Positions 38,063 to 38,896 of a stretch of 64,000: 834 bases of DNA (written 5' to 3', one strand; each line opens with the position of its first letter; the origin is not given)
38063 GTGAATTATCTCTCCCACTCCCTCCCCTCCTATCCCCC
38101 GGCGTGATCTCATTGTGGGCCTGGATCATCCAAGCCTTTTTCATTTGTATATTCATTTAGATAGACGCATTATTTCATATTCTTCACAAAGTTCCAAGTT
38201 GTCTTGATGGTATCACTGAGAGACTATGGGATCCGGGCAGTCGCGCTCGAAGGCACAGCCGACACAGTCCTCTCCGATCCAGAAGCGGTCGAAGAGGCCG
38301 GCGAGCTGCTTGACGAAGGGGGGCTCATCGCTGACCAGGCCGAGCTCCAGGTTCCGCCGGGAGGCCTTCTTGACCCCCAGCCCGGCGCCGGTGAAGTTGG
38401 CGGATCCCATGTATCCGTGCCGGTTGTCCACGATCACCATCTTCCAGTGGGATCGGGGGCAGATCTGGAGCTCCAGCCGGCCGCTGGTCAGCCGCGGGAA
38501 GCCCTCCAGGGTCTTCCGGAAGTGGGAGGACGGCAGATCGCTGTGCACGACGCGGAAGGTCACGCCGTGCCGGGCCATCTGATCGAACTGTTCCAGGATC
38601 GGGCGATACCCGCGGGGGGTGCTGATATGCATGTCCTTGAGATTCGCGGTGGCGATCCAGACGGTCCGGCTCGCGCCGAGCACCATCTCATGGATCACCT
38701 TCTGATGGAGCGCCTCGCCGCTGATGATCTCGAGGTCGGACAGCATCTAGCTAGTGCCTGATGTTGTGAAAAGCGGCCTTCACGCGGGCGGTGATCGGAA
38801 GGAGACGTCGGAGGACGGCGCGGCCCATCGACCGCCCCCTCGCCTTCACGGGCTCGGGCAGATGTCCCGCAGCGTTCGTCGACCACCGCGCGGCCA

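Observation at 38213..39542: Translationally coupled PilZ-domain protein and single-HKD phospholipase-D-family enzyme, with a third stand-alone PilZ gene convergent next to it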

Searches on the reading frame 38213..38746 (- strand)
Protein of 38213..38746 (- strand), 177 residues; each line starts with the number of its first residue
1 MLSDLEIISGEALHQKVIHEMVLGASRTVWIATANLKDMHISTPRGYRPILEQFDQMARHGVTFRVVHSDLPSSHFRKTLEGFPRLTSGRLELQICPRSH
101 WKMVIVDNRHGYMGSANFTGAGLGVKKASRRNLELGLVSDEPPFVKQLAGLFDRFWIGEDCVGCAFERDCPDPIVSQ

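Call 3: search_protein_families(library=pfam, proteins=[window:38213-38746:-], max_evalue=0.1)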
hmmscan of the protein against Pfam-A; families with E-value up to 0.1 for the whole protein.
window:38213-38746:- (177 aa): 2 families
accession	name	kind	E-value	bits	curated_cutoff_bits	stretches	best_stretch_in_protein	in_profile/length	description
PF13091.12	PLDc_2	-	1e-12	48.5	27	1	25-156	8-132/132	PLD-like domain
PF00614.28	PLDc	-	6.7e-06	26.3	21.9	1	100-120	6-26/28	Phospholipase D Active site motif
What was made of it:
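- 38213..38746 (-): Gene for the 177-aa single-HKD protein of the PLD superfamily, the second cistron. PLDc_2 48.5 bits, above the 27 cutoff (call 3).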

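Call 4: search_protein_families(library=padloc, proteins=[window:38213-38746:-], max_evalue=0.1)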
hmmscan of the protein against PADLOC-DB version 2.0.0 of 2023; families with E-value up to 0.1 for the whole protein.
window:38213-38746:- (177 aa): 19 families
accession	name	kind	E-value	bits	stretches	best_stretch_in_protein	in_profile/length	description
PDLC03922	MkoB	-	9.9e-08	29.7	1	12-146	475-593/610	-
PDLC02604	DrmC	-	3.1e-07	28.8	1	99-155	32-81/92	DrmC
PDLC02614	DrmC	-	1.1e-06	26.6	1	16-142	24-138/153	DrmC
PDLC02607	DrmC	-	4.7e-06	24.1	1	99-153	203-251/265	DrmC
PDLC02597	DrmC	-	7e-06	24.1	1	99-150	185-230/242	DrmC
PDLC02587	DrmC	-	2.8e-05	21.2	1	100-153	206-253/267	DrmC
PDLC02601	DrmC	-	6.6e-05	20.4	1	99-154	235-283/295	DrmC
PDLC02588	DrmC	-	0.00025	18.8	1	98-138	192-226/256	DrmC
PDLC02585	DrmC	-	0.0005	17.7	1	99-140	194-229/253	DrmC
PDLC03924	MkoC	-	0.00088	15.4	1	4-120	983-1100/1136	-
PDLC02612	DrmC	-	0.003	15.1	1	99-143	174-212/235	DrmC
PDLC02609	DrmC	-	0.0068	14.4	1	98-145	181-222/241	DrmC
PDLC02615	DrmC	-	0.0081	13.6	1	99-153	158-205/218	DrmC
PDLC03829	ZacB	-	0.017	12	1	100-137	298-332/586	-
PDLC02606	DrmC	-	0.021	12.6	1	98-138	122-156/182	DrmC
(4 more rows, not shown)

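Call 5: search_protein_families(library=ncbifam, proteins=[window:38213-38746:-], max_evalue=0.1)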
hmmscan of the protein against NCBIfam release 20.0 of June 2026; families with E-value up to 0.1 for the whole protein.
window:38213-38746:- (177 aa): 5 families
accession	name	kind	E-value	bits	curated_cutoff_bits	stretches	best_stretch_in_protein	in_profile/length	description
NF038319.1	DISARM_DrmC_I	equivalog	1.2e-09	38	133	1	16-153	97-232/236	DISARM system phospholipase D-like protein DrmC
TIGR04265.1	bac_cardiolipin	equivalog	0.003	16.6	290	1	85-124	207-246/483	cardiolipin synthase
NF041068.1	DpdK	equivalog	0.0036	16.9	100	1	51-126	68-143/167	phospholipase D-like domain-containing protein DpdK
NF010492.0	PRK13912.1-3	equivalog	0.017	14.7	297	1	100-153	122-169/178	nuclease NucT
NF010490.0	PRK13912.1-1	equivalog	0.077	13.1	211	1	74-153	79-153/159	nuclease NucT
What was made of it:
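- There are weak PADLOC hits to MkoB (E=1e-7) and to DrmC models (E down to 3e-7) (call 4), and an NCBIfam DrmC hit of 38 bits (call 5).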

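Call 6: find_homologous_proteins(query=window:38213-38746:-)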
Query window:38213-38746:- (177 aa): 393 proteins with E <= 0.001 among 427 candidates; the best 120 are listed.
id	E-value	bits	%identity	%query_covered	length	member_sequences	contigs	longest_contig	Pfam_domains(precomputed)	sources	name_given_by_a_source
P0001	4.9e-117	406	100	100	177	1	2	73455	PF13091.13,PF00614.29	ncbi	-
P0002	1.3e-90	320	79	99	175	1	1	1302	PF13091.13,PF00614.29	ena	-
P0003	1.5e-81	290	70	98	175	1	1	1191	PF13091.13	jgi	jgi:phosphatidylserine/phosphatidylglycerophosphate/cardiolipin synthase-like enzyme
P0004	1.6e-77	277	67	99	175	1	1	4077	PF13091.13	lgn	-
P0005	1.0e-76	274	67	97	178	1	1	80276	PF13091.13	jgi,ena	-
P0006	2.5e-73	263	67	99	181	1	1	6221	PF13091.13,PF00614.29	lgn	-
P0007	3.1e-73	263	65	98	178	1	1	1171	PF13091.13,PF00614.29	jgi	-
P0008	1.2e-72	261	65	97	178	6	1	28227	PF13091.13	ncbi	-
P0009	2.9e-72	260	65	96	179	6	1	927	PF13091.13,PF00614.29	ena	-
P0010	8.5e-72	258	67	97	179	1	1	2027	PF13091.13,PF00614.29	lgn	-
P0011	1.2e-71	258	66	97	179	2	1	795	PF13091.13,PF00614.29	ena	-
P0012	1.4e-71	258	66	98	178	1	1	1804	PF13091.13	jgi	jgi:phosphatidylserine/phosphatidylglycerophosphate/cardiolipin synthase-like enzyme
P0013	2.7e-71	257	69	96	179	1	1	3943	PF13091.13,PF00614.29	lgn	-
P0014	4.4e-71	256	62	98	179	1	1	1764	PF13091.13,PF00614.29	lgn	-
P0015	6.7e-71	256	65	97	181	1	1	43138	PF13091.13,PF00614.29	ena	-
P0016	8.4e-71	255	63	98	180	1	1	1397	PF13091.13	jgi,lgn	-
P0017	1.0e-70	255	65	97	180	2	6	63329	PF13091.13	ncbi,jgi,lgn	jgi:phosphatidylserine/phosphatidylglycerophosphate/cardiolipin synthase-like enzyme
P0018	1.1e-70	255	65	96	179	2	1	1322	PF13091.13,PF00614.29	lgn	-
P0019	2.0e-70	254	66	95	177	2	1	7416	PF13091.13,PF00614.29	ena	-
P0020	2.3e-70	254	64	98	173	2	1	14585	PF13091.13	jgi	jgi:phosphatidylserine/phosphatidylglycerophosphate/cardiolipin synthase-like enzyme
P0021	2.3e-70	254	65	96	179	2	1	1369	PF13091.13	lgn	-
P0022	4.2e-70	253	63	97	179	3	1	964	PF13091.13,PF00614.29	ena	-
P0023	4.4e-70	253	66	95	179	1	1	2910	PF13091.13,PF00614.29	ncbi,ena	-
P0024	6.0e-70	252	63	98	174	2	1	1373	PF13091.13,PF00614.29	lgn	-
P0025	7.8e-70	252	65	97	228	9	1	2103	PF13091.13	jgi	jgi:phosphatidylserine/phosphatidylglycerophosphate/cardiolipin synthase-like enzyme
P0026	8.1e-70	252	65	97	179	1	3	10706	PF13091.13,PF00614.29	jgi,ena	jgi:phosphatidylserine/phosphatidylglycerophosphate/cardiolipin synthase-like enzyme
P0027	9.3e-70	252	65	97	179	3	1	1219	PF13091.13,PF00614.29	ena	-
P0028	9.4e-70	252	62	98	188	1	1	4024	PF13091.13,PF00614.29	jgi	jgi:phosphatidylserine/phosphatidylglycerophosphate/cardiolipin synthase-like enzyme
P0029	1.0e-69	252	65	97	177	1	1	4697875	PF13091.13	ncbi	ncbi:MAG: phospholipase D family protein, partial [Deltaproteobacteria bacterium]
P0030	1.3e-69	251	65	97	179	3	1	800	PF13091.13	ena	-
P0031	1.4e-69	251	65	98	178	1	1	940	PF13091.13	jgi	jgi:phosphatidylserine/phosphatidylglycerophosphate/cardiolipin synthase-like enzyme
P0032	1.5e-69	251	66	97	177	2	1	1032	PF13091.13,PF00614.29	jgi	-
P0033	1.9e-69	251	65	97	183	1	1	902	PF13091.13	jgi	jgi:phosphatidylserine/phosphatidylglycerophosphate/cardiolipin synthase-like enzyme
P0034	3.2e-69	250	66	89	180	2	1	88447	PF13091.13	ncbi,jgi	-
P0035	3.6e-69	250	63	97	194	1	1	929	PF13091.13,PF00614.29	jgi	jgi:phosphatidylserine/phosphatidylglycerophosphate/cardiolipin synthase-like enzyme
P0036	4.7e-69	250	64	97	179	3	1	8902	PF13091.13,PF00614.29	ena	-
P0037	5.0e-69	249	66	95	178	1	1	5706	PF13091.13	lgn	-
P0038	5.4e-69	249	65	96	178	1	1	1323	PF13091.13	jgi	jgi:phosphatidylserine/phosphatidylglycerophosphate/cardiolipin synthase-like enzyme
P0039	5.8e-69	249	65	96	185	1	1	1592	PF13091.13,PF00614.29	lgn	-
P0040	6.5e-69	249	64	97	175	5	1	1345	PF13091.13,PF00614.29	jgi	jgi:phosphatidylserine/phosphatidylglycerophosphate/cardiolipin synthase-like enzyme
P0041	7.3e-69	249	63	97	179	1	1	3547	PF13091.13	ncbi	-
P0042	9.2e-69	249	64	98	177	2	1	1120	PF13091.13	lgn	-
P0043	9.6e-69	249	64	97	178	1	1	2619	PF13091.13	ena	-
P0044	1.0e-68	248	66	95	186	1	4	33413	PF13091.13,PF00614.29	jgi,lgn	jgi:phosphatidylserine/phosphatidylglycerophosphate/cardiolipin synthase-like enzyme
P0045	1.1e-68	248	63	97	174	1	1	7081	PF13091.13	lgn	-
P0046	1.3e-68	248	63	97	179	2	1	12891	PF13091.13,PF00614.29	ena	-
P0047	1.3e-68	248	64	96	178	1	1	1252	PF13091.13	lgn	-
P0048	1.7e-68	248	64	97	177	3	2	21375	PF13091.13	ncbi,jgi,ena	-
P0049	1.7e-68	248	64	95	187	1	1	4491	PF13091.13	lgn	-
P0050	1.8e-68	248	64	97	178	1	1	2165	PF13091.13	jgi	jgi:phosphatidylserine/phosphatidylglycerophosphate/cardiolipin synthase-like enzyme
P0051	1.9e-68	248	65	95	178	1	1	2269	PF13091.13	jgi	jgi:hypothetical protein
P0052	2.0e-68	248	65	97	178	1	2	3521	PF13091.13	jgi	jgi:phosphatidylserine/phosphatidylglycerophosphate/cardiolipin synthase-like enzyme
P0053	2.2e-68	247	64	98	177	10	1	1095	PF13091.13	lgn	-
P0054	2.4e-68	247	63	97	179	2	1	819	PF13091.13,PF00614.29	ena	-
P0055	2.4e-68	247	64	97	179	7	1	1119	PF13091.13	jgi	jgi:phosphatidylserine/phosphatidylglycerophosphate/cardiolipin synthase-like enzyme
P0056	2.5e-68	247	65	97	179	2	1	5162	PF13091.13,PF00614.29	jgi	jgi:phosphatidylserine/phosphatidylglycerophosphate/cardiolipin synthase-like enzyme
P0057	2.5e-68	247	65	96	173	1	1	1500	PF13091.13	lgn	-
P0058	2.6e-68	247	65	96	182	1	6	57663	PF13091.13,PF00614.29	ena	-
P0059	3.1e-68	247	65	97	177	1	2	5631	PF13091.13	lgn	-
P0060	3.3e-68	247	61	98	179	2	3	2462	PF13091.13,PF00614.29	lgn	-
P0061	3.8e-68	247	63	98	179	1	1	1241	PF13091.13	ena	-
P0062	4.0e-68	247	66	97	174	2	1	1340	PF13091.13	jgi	jgi:phosphatidylserine/phosphatidylglycerophosphate/cardiolipin synthase-like enzyme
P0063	4.0e-68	247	65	96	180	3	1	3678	PF13091.13,PF00614.29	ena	-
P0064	4.8e-68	246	64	96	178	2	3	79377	PF13091.13,PF00614.29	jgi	-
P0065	5.2e-68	246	63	96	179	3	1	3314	PF13091.13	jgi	-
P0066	5.7e-68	246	63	97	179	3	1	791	PF13091.13,PF00614.29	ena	-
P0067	5.8e-68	246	63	97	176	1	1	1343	PF13091.13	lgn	-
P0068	6.1e-68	246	66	95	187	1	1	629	PF13091.13,PF00614.29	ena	-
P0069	7.2e-68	246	65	97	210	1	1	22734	PF13091.13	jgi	jgi:phosphatidylserine/phosphatidylglycerophosphate/cardiolipin synthase-like enzyme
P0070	7.3e-68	246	63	97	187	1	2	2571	PF13091.13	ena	-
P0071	7.4e-68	246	66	95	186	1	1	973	PF13091.13,PF00614.29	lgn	-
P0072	8.8e-68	245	64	97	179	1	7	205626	PF13091.13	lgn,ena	-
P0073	1.1e-67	245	64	97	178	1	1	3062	PF13091.13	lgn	-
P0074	1.1e-67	245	62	96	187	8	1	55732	PF13091.13,PF00614.29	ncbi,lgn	-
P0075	1.2e-67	245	61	98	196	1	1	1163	PF13091.13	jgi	jgi:phosphatidylserine/phosphatidylglycerophosphate/cardiolipin synthase-like enzyme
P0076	1.3e-67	245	61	97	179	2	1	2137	PF13091.13,PF00614.29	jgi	jgi:phosphatidylserine/phosphatidylglycerophosphate/cardiolipin synthase-like enzyme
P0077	1.3e-67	245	63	96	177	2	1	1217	PF13091.13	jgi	jgi:phosphatidylserine/phosphatidylglycerophosphate/cardiolipin synthase-like enzyme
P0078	1.4e-67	245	66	98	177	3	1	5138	PF13091.13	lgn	-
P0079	1.4e-67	245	63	99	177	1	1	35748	PF13091.13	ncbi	-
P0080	1.5e-67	245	64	95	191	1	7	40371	PF13091.13,PF00614.29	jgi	jgi:phosphatidylserine/phosphatidylglycerophosphate/cardiolipin synthase-like enzyme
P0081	1.5e-67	245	66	95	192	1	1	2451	PF13091.13,PF00614.29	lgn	-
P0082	1.7e-67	245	62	98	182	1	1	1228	PF13091.13,PF00614.29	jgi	jgi:phosphatidylserine/phosphatidylglycerophosphate/cardiolipin synthase-like enzyme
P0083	1.8e-67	244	63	97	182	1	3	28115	PF13091.13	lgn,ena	-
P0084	2.0e-67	244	62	97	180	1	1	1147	PF13091.13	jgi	jgi:phosphatidylserine/phosphatidylglycerophosphate/cardiolipin synthase-like enzyme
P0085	2.4e-67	244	62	97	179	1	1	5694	PF13091.13,PF00614.29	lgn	-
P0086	2.9e-67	244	63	97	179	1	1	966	PF13091.13,PF00614.29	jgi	-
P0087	3.2e-67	244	64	98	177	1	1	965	PF13091.13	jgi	jgi:phosphatidylserine/phosphatidylglycerophosphate/cardiolipin synthase-like enzyme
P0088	3.9e-67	243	62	97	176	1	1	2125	PF13091.13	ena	-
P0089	4.0e-67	243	64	97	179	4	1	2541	PF13091.13,PF00614.29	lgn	-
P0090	4.1e-67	243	62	97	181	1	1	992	PF13091.13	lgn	-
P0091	4.5e-67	243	60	98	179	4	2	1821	PF13091.13,PF00614.29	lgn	-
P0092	4.7e-67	243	62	96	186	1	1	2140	PF13091.13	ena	-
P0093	6.5e-67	243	64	95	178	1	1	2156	PF13091.13,PF00614.29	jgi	jgi:hypothetical protein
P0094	7.2e-67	242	65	97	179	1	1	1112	PF13091.13,PF00614.29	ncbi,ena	-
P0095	7.3e-67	242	62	97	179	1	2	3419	PF13091.13,PF00614.29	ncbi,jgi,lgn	ncbi:MAG: phospholipase D-like domain-containing protein [Desulfobacteraceae bacterium]|jgi:phosphat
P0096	7.8e-67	242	62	98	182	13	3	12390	PF13091.13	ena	-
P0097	7.9e-67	242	64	97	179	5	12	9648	PF13091.13,PF00614.29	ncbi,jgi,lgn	jgi:phosphatidylserine/phosphatidylglycerophosphate/cardiolipin synthase-like enzyme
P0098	8.4e-67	242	63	95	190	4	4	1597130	PF13091.13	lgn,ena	-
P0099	9.2e-67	242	64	97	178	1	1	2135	PF13091.13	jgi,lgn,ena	-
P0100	1.0e-66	242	62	95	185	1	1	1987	PF13091.13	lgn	-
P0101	1.3e-66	242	60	97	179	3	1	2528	PF13091.13,PF00614.29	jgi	jgi:phosphatidylserine/phosphatidylglycerophosphate/cardiolipin synthase-like enzyme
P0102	1.4e-66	242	64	98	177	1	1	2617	PF13091.13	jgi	jgi:phosphatidylserine/phosphatidylglycerophosphate/cardiolipin synthase-like enzyme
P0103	1.5e-66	241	64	97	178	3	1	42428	PF13091.13,PF00614.29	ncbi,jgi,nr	ncbi:MAG: phospholipase [Deltaproteobacteria bacterium]|nr:phospholipase [Deltaproteobacteria bacter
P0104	1.5e-66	241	62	96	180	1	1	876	PF13091.13,PF00614.29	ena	-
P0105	1.6e-66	241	60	98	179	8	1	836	PF13091.13,PF00614.29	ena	-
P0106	1.6e-66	241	61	97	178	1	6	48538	PF13091.13,PF00614.29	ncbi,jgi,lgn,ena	-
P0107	1.8e-66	241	65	95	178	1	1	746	PF13091.13,PF00614.29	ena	-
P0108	2.0e-66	241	62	97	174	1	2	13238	PF13091.13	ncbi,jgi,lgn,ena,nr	ncbi:MAG: phospholipase D family protein [Polyangia bacterium]|jgi:phosphatidylserine/phosphatidylgl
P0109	2.0e-66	241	64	97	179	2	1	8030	PF13091.13,PF00614.29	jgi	jgi:phosphatidylserine/phosphatidylglycerophosphate/cardiolipin synthase-like enzyme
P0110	2.1e-66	241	63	98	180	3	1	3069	PF13091.13,PF00614.29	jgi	jgi:phosphatidylserine/phosphatidylglycerophosphate/cardiolipin synthase-like enzyme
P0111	2.4e-66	241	61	97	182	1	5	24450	PF13091.13,PF00614.29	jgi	-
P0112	2.5e-66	241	63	98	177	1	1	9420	PF13091.13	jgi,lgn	jgi:hypothetical protein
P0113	2.6e-66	241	62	97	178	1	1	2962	PF13091.13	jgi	jgi:phosphatidylserine/phosphatidylglycerophosphate/cardiolipin synthase-like enzyme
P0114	2.9e-66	240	60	98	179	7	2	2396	PF13091.13,PF00614.29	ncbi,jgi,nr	ncbi:MAG: phospholipase [Deltaproteobacteria bacterium]|nr:phospholipase [Deltaproteobacteria bacter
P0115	3.1e-66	240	61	99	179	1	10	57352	PF13091.13,PF00614.29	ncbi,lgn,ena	-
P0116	3.1e-66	240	61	97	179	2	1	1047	PF13091.13,PF00614.29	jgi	jgi:phosphatidylserine/phosphatidylglycerophosphate/cardiolipin synthase-like enzyme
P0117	4.2e-66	240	63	97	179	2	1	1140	PF13091.13,PF00614.29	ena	-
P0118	4.6e-66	240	63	97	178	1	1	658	PF13091.13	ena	-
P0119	5.1e-66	240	62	97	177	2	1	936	PF13091.13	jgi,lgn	jgi:phosphatidylserine/phosphatidylglycerophosphate/cardiolipin synthase-like enzyme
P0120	5.2e-66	240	61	97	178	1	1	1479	PF13091.13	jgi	jgi:phosphatidylserine/phosphatidylglycerophosphate/cardiolipin synthase-like enzyme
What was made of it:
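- JGI's automatic name is 'phosphatidylserine/phosphatidylglycerophosphate/cardiolipin synthase-like enzyme' (call 6).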

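Call 7: search_solved_structures(query=window:38213-38746:-, max_evalue=1, show_alignments=2)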
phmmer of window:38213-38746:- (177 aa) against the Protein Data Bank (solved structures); distinct sequences matched with E-value up to 1: 14.
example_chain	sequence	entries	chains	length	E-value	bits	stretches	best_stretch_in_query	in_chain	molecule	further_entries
8v05_A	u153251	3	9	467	0.0015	21.4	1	29-156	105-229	5'-3' exonuclease PLD3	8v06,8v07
7e0m_A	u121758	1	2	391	0.0035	20.2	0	99-172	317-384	Phospholipase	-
9fiz_A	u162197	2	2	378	0.022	17.6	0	105-156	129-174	Envelope phospholipase OPG057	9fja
9fj0_A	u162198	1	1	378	0.022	17.6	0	105-156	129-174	Envelope phospholipase OPG057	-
9fhk_B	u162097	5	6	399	0.026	17.3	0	105-156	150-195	Envelope phospholipase OPG057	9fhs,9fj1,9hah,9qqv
8q1k_A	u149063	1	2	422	0.045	16.6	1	29-156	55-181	5'-3' exonuclease PLD3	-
8s86_A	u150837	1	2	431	0.048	16.5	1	29-156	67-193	5'-3' exonuclease PLD3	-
8q1x_A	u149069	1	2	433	0.048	16.5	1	29-156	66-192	5'-3' exonuclease PLD3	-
9vbg_A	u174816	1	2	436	0.049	16.4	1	29-156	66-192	5'-3' exonuclease PLD3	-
8v5t_A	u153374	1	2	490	0.069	16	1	29-156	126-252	5'-3' exonuclease PLD3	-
9vbj_A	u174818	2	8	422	0.33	13.8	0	100-123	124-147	5'-3' exonuclease PLD4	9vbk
7v53_A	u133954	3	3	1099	0.46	13.3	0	99-153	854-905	Phospholipase D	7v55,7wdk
8v08_A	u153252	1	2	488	0.5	13.2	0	100-123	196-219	5'-3' exonuclease PLD4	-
6zj3_LW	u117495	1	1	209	1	12.2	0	44-109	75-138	Ribosomal protein uL13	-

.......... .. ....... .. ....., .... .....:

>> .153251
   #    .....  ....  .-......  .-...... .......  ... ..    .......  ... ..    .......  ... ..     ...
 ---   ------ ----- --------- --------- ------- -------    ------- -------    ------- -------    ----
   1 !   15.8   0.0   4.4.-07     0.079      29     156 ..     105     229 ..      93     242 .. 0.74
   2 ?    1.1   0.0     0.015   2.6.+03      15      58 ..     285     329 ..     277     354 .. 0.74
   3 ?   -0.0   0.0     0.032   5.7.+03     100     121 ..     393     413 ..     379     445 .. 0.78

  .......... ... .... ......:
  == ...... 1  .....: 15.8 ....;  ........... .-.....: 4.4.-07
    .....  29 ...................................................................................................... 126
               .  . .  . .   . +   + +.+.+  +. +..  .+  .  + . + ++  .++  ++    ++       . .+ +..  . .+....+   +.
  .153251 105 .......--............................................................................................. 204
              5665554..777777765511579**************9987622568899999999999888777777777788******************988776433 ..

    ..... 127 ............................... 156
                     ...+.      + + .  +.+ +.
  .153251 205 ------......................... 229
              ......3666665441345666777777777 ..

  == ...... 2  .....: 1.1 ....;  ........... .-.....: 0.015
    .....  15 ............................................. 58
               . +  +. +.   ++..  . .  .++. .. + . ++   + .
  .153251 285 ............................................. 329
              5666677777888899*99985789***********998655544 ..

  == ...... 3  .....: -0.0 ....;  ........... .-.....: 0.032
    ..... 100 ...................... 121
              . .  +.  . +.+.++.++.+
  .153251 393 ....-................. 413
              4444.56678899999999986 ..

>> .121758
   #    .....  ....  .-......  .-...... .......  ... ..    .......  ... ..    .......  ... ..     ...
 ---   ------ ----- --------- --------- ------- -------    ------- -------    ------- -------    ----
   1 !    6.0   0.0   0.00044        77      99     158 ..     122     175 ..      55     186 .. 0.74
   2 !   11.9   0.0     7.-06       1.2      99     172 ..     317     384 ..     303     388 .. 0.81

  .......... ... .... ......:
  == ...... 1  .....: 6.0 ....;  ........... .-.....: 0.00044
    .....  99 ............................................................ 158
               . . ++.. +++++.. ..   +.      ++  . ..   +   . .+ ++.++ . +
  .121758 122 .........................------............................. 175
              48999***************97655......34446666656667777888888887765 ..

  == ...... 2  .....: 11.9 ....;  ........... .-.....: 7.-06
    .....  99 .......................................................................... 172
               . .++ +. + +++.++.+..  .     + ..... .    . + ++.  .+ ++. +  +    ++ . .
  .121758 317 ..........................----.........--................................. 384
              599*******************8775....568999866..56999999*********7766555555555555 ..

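Call 8: find_encoding_contigs(protein=P0001, flank=6000, max_places=3)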
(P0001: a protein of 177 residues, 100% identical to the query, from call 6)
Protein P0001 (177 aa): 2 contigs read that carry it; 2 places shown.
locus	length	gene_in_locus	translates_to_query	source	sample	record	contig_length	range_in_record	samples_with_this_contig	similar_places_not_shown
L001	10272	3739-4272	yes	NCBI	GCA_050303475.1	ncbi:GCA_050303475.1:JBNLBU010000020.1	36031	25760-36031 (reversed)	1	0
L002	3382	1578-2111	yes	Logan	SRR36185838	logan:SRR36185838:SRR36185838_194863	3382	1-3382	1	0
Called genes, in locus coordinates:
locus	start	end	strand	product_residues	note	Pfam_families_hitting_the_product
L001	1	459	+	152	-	?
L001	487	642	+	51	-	-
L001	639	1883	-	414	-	PF07690:MFS_1, PF13347:MFS_2 (faint), PF05977:MFS_3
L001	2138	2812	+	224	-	-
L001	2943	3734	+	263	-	PF07238:PilZ (weak)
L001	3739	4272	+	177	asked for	PF13091:PLDc_2, PF00614:PLDc (weak)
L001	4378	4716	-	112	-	PF07238:PilZ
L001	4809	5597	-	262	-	PF07719:TPR_2 (faint), PF13374:TPR_10 (faint), PF13424:TPR_12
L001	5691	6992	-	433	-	PF00150:Cellulase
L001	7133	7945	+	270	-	PF13189:Cytidylate_kin2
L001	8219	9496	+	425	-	PF01925:TauE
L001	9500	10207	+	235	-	-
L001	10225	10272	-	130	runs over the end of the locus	PF09917:DUF2147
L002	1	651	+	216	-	?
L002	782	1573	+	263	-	PF07238:PilZ (weak)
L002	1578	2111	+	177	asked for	PF13091:PLDc_2, PF00614:PLDc (weak)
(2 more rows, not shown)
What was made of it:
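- Checked: NCBI and Logan gene calls on the source contig give the same three genes (call 8).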
